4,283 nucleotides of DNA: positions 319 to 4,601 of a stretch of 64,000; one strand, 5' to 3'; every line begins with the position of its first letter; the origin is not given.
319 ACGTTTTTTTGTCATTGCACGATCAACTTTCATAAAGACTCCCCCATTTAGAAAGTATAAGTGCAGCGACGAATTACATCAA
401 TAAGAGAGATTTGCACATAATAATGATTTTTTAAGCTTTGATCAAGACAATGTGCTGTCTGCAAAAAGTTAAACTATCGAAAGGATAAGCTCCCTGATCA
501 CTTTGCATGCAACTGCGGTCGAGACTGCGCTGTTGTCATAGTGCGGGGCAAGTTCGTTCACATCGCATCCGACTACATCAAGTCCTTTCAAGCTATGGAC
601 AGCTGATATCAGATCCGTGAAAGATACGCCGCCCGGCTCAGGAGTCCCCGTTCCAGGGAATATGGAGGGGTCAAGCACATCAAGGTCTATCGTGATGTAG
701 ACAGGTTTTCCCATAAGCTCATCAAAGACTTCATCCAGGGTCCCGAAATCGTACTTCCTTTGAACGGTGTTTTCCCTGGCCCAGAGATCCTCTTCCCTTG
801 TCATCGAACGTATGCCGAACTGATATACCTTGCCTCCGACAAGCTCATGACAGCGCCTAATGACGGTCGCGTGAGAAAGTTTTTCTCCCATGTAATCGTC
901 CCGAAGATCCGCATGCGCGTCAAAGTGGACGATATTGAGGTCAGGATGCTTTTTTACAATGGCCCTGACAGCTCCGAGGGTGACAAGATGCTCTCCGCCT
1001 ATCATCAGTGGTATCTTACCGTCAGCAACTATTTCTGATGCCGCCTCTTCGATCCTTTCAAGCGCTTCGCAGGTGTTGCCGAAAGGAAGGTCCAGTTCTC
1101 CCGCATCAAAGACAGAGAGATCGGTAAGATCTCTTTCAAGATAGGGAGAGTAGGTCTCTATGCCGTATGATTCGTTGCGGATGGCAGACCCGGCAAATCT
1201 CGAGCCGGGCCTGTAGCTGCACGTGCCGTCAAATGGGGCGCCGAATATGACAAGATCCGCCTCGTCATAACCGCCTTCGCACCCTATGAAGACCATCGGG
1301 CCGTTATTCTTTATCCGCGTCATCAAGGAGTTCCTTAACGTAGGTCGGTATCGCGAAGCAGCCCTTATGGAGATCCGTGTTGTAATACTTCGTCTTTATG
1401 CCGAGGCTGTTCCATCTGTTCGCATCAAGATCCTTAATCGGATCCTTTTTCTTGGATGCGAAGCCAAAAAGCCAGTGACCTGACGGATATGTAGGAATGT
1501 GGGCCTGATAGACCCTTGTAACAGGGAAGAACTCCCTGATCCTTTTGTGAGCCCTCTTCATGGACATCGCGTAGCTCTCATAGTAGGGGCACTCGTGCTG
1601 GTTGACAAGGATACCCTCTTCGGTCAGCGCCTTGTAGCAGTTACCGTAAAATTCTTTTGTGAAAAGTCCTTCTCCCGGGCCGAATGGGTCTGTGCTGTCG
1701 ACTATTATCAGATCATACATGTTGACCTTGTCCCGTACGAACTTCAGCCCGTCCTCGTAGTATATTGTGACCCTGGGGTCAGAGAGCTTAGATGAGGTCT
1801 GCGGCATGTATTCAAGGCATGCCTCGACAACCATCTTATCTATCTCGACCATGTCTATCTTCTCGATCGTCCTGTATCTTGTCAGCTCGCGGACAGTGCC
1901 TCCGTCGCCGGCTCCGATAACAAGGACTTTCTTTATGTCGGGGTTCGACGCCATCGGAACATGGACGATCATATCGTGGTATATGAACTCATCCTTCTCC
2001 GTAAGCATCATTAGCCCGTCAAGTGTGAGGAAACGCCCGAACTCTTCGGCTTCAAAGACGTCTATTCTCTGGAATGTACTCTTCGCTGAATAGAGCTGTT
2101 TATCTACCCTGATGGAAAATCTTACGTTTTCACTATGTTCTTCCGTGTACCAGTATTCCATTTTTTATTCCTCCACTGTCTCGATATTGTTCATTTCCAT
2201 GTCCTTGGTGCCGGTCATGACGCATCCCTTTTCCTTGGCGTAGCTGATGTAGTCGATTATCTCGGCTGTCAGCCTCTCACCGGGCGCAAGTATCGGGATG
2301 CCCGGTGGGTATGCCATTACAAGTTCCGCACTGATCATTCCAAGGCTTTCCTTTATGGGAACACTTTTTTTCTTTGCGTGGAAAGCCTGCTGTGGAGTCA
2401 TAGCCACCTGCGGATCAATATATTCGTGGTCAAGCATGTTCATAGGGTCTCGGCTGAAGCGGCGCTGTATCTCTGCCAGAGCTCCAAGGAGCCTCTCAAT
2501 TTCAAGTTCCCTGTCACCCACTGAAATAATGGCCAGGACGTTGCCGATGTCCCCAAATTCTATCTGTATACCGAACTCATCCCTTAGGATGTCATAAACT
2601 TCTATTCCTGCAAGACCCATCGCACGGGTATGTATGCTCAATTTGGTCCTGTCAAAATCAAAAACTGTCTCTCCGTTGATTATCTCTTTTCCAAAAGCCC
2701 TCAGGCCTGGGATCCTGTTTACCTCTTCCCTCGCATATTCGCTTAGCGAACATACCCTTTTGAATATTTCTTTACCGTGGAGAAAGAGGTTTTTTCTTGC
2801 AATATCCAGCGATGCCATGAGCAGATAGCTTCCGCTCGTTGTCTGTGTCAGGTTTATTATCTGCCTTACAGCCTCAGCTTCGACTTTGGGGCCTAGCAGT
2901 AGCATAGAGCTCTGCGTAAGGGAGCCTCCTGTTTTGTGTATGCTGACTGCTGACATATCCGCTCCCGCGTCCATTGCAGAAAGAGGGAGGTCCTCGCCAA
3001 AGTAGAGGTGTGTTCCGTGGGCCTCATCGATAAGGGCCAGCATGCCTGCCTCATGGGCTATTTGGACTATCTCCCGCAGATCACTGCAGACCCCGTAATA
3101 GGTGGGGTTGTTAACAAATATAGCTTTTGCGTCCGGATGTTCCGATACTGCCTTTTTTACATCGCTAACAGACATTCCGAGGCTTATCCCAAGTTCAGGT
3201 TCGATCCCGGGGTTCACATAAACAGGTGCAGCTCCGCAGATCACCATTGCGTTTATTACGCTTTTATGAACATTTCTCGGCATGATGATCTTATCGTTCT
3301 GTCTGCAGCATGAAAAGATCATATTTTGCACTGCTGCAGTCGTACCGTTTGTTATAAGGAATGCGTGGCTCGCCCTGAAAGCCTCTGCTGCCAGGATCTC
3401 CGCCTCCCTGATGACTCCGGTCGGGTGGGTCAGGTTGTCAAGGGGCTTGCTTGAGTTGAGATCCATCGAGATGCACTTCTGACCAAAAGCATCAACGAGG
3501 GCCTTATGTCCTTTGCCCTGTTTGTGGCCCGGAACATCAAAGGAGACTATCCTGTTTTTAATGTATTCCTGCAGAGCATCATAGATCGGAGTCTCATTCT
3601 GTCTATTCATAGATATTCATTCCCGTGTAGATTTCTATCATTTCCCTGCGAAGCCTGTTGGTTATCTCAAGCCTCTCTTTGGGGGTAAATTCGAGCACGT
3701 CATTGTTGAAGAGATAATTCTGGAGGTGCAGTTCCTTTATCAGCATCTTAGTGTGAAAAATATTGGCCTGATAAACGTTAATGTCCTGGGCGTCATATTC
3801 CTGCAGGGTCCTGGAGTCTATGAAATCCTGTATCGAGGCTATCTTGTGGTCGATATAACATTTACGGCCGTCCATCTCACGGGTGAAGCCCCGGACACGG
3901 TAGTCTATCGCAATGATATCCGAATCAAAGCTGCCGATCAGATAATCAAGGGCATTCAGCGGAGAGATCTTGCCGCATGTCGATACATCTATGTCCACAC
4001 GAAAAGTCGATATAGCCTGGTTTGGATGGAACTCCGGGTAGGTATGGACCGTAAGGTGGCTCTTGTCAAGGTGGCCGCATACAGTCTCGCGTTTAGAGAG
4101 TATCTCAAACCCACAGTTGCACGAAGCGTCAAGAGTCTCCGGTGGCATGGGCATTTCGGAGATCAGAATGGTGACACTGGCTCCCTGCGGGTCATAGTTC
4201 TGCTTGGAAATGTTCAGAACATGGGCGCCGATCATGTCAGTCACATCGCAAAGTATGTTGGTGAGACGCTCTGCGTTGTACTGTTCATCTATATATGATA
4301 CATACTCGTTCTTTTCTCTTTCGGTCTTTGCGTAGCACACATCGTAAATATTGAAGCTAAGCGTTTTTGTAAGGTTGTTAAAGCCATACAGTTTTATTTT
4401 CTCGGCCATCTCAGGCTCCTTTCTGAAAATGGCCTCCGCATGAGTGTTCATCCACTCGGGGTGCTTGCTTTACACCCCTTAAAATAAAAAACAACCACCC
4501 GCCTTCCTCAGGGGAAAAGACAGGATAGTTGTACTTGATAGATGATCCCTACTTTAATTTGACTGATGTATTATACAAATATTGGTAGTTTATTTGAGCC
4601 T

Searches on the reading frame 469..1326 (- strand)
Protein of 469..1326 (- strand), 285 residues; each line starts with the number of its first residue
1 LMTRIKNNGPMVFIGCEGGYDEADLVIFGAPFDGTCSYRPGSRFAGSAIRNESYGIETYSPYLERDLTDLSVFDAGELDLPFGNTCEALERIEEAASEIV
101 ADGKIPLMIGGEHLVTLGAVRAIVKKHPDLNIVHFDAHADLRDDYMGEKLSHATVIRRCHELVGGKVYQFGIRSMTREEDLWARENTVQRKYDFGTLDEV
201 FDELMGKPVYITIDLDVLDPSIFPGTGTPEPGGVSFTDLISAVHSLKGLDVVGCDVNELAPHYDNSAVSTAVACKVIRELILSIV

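Call 11: search_protein_families(library=pfam, proteins=[window:469-1326:-], max_evalue=0.00001)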
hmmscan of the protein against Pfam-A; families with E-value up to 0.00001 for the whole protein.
window:469-1326:- (285 aa): 1 family
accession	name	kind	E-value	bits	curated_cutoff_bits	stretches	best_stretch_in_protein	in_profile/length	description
PF00491.26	Arginase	-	2.1e-80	270.6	22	1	24-281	2-278/280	Arginase family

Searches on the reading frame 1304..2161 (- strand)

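Call 11: search_protein_families(library=pfam, proteins=[window:1304-2161:-], max_evalue=0.00001)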
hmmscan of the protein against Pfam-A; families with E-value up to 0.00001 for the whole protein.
window:1304-2161:- (285 aa): 2 families
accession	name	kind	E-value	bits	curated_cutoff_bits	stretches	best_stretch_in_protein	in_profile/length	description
PF01564.23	Spermine_synth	-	1.2e-60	204.7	22.9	1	58-238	1-179/186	Spermine/spermidine synthase domain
PF17284.7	Spermine_synt_N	-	2.2e-17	63.1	22.1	1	3-55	1-53/53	Spermidine synthase tetramerisation domain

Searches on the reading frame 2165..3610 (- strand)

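Call 11: search_protein_families(library=pfam, proteins=[window:2165-3610:-], max_evalue=0.00001)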
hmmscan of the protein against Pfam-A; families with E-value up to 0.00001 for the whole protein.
window:2165-3610:- (481 aa): 6 families
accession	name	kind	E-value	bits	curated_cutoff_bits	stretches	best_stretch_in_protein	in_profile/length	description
PF01276.26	OKR_DC_1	-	1.2e-75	255.3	27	1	7-321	1-341/417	Orn/Lys/Arg decarboxylase, major domain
PF03711.20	OKR_DC_1_C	-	2.5e-12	47.6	24.2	1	399-460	44-112/132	Orn/Lys/Arg decarboxylase, C-terminal domain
PF01041.23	DegT_DnrJ_EryC1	-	1.5e-11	44.6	19.8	1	73-200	32-150/360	DegT/DnrJ/EryC1/StrS aminotransferase family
PF00155.27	Aminotran_1_2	-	1.3e-10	41.5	19.7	1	59-207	36-197/361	Aminotransferase class I and II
PF00266.25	Aminotran_5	-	2.2e-07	30.6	21.5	1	67-229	45-204/371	Aminotransferase class-V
PF01053.26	Cys_Met_Meta_PP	-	1.6e-06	27.4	27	1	79-226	66-198/381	Cys/Met metabolism PLP-dependent enzyme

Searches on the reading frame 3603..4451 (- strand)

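Call 11: search_protein_families(library=pfam, proteins=[window:3603-4451:-], max_evalue=0.00001)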
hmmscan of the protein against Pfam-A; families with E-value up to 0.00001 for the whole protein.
window:3603-4451:- (282 aa): 1 family
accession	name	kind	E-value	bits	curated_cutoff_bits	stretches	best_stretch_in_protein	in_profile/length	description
PF02675.21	AdoMet_dc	-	1.7e-12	48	25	1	59-187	16-106/107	S-adenosylmethionine decarboxylase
